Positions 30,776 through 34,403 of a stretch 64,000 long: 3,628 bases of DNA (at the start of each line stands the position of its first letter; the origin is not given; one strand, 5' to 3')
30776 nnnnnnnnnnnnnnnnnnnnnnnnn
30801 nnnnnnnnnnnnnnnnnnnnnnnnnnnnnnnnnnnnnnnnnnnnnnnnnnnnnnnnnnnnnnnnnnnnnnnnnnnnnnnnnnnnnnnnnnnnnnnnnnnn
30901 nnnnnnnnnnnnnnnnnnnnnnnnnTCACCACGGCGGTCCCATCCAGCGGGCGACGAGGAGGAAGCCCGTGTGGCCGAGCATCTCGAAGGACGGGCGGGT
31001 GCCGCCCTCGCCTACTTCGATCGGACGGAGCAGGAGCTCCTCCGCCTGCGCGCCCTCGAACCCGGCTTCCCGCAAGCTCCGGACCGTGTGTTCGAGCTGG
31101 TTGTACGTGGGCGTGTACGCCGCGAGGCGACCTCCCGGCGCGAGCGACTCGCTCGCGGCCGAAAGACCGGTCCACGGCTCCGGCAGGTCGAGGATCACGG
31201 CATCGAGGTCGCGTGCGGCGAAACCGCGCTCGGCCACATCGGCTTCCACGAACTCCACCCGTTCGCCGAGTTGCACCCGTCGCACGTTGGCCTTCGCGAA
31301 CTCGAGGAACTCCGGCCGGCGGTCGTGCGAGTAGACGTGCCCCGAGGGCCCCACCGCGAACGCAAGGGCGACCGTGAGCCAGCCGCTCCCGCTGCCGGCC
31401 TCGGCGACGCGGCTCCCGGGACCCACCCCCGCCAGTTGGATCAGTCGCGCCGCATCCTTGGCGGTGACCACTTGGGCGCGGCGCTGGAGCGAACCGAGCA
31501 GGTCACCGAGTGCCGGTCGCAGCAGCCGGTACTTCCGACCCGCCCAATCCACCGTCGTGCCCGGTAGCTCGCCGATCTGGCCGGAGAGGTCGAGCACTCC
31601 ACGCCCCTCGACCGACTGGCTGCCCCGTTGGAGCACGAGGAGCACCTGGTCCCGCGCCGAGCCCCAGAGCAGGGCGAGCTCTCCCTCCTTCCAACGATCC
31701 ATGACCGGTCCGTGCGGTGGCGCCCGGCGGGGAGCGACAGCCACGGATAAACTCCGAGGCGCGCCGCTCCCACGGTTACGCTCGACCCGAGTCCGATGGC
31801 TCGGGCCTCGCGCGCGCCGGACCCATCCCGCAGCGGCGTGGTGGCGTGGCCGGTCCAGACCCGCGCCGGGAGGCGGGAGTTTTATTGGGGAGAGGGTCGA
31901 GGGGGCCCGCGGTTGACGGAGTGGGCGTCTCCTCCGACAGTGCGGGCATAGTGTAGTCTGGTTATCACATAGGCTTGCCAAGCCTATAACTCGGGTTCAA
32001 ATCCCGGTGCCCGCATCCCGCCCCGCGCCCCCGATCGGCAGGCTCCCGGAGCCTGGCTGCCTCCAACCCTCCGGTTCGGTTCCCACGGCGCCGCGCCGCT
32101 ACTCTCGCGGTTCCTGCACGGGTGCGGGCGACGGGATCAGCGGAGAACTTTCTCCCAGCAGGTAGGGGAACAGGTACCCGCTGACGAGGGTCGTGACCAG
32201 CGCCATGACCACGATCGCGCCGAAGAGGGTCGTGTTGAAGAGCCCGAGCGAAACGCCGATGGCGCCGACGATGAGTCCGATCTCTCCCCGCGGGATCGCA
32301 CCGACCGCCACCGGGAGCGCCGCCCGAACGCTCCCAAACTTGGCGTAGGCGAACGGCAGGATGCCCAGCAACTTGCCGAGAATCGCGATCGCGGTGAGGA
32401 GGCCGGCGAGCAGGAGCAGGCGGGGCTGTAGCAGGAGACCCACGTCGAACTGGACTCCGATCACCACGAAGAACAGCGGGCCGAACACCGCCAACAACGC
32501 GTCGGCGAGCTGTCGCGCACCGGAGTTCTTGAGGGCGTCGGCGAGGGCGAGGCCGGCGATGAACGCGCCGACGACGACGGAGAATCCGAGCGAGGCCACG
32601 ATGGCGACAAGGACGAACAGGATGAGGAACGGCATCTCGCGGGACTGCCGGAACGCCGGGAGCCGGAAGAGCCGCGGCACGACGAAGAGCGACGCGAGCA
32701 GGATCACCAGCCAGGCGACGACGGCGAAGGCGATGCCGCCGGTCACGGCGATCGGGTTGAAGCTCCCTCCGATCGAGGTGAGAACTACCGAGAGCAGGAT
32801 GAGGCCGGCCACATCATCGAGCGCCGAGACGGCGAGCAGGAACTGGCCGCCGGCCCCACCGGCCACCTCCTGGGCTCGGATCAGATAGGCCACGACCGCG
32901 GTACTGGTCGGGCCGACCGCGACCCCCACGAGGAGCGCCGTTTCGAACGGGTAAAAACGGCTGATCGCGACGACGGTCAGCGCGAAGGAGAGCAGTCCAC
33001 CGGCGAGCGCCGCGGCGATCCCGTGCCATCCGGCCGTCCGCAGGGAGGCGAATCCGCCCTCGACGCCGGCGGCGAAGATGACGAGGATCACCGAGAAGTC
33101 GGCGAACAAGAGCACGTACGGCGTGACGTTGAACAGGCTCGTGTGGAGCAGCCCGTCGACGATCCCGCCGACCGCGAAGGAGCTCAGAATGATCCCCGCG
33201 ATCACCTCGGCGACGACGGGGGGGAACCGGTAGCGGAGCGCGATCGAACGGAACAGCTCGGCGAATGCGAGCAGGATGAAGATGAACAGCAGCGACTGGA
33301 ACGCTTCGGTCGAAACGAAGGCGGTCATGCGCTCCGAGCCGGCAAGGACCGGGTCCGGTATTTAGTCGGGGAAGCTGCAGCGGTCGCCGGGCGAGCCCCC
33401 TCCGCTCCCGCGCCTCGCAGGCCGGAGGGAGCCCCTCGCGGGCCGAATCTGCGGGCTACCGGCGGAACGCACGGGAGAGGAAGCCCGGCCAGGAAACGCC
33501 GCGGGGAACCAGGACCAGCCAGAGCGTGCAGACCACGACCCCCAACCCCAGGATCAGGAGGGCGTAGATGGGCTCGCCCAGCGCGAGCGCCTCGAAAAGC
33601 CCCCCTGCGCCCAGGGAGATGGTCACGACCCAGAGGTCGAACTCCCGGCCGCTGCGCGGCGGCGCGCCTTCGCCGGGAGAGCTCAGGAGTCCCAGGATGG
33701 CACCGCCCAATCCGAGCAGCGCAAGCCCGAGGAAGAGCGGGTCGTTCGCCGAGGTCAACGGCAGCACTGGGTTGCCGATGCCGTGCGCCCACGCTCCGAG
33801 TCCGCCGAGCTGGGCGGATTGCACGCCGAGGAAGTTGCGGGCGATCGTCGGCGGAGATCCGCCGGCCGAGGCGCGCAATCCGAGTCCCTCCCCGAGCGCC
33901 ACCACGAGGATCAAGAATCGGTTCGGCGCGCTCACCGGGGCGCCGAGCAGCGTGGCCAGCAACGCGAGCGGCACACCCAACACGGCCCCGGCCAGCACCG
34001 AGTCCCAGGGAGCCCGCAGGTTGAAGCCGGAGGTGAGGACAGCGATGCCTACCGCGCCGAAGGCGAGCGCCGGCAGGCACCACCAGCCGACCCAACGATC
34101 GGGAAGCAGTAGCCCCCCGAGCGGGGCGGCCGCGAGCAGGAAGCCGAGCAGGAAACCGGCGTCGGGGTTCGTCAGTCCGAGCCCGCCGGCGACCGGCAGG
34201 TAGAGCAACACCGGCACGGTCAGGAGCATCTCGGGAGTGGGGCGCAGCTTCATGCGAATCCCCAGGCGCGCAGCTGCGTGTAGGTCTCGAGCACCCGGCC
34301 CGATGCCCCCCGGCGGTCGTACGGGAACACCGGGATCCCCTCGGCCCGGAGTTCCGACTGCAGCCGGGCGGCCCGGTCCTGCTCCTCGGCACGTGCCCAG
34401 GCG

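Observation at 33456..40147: Second, permuted copy of the MoxR module linked to a Kelch/Ig-like giant surface protein (module 2)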

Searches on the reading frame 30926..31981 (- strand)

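Call 87: search_protein_families(library=pfam, proteins=[window:30926-31981:-], max_evalue=0.001)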
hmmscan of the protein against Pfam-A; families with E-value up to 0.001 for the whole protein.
window:30926-31981:- (351 aa): 6 families
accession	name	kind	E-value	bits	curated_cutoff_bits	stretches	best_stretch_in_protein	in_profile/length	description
PF08704.16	GCD14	-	1.7e-29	103.7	26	1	164-323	16-179/247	tRNA methyltransferase complex GCD14 subunit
PF01135.25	PCMT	-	1.2e-09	38.7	20.3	1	173-287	58-170/210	Protein-L-isoaspartate(D-aspartate) O-methyltransferase (PCMT)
PF13847.12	Methyltransf_31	-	5.2e-09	36.4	27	1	189-303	4-125/145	Methyltransferase domain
PF13649.12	Methyltransf_25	-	8.7e-09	36.4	27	1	192-284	1-97/97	Methyltransferase domain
PF08241.18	Methyltransf_11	-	3.1e-07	31.4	21.2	1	194-287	2-94/95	Methyltransferase domain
PF01209.24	Ubie_methyltran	-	0.00045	20.1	20.1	1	180-286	39-149/233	ubiE/COQ5 methyltransferase family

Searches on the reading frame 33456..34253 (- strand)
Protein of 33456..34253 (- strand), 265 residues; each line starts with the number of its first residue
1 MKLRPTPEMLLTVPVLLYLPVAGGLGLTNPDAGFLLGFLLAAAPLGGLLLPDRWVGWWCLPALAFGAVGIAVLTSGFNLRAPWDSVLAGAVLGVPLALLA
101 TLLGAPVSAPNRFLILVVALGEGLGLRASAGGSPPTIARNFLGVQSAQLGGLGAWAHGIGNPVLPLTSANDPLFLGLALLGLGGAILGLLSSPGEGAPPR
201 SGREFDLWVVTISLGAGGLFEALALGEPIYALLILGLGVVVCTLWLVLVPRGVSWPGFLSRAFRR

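Call 5: search_protein_families(library=pfam, proteins=[window:33456-34253:-], max_evalue=0.01)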
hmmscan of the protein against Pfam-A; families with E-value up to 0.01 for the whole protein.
window:33456-34253:- (265 aa): 0 families

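Call 9: search_protein_families(library=ncbifam, proteins=[window:33456-34253:-], max_evalue=0.01)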
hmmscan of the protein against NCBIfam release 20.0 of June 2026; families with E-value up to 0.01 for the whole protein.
window:33456-34253:- (265 aa): 0 families

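Call 42: search_protein_families(library=pfam, alignment_id=A4, max_evalue=0.1)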
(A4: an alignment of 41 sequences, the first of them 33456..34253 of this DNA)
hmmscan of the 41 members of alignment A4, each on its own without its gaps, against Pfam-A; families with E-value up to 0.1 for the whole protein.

A. member 1, window:33456-34253:- (265 aa): 0 families

B. families by the number of members that match (of 41 scanned): 10 families
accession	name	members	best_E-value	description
PF23994.1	DUF7312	2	0.01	Domain of unknown function (DUF7312)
PF23933.1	DUF7269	1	0.0074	Family of unknown function (DUF7269)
PF12292.13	DUF3624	1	0.039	Protein of unknown function (DUF3624)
PF13396.11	PLDc_N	1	0.049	Phospholipase_D-nuclease N-terminal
PF13829.11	DUF4191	1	0.064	Domain of unknown function (DUF4191)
PF03169.20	OPT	1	0.069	OPT oligopeptide transporter protein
PF05814.16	Ac76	1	0.081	Orf76 (Ac76)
PF12191.14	stn_TNFRSF12A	1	0.086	Tumour necrosis factor receptor stn_TNFRSF12A_TNFR domain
PF02205.27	WH2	1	0.089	WH2 motif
PF12397.13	U3snoRNP10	1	0.093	U3 small nucleolar RNA-associated protein 10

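Call 92: find_homologous_proteins(query=A4, max_evalue=0.001)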
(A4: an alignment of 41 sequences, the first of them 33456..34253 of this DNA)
Query A4 (41 sequences) (265 aa, profile of the alignment): 3 proteins with E <= 0.001 among 8000 candidates.
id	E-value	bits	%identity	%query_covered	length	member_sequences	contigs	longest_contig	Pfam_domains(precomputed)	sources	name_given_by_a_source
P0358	2.2e-53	200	100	100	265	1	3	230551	-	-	-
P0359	4.5e-49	185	-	-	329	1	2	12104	-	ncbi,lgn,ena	-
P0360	8.4e-49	184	49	97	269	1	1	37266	-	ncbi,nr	ncbi:MAG: hypothetical protein L3K13_02020 [Thermoplasmata archaeon]|nr:hypothetical protein [Thermo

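Call 95: search_protein_families(library=padloc, proteins=[window:33456-34253:-], max_evalue=0.01)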
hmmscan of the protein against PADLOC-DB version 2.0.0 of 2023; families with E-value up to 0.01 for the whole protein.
window:33456-34253:- (265 aa): 0 families
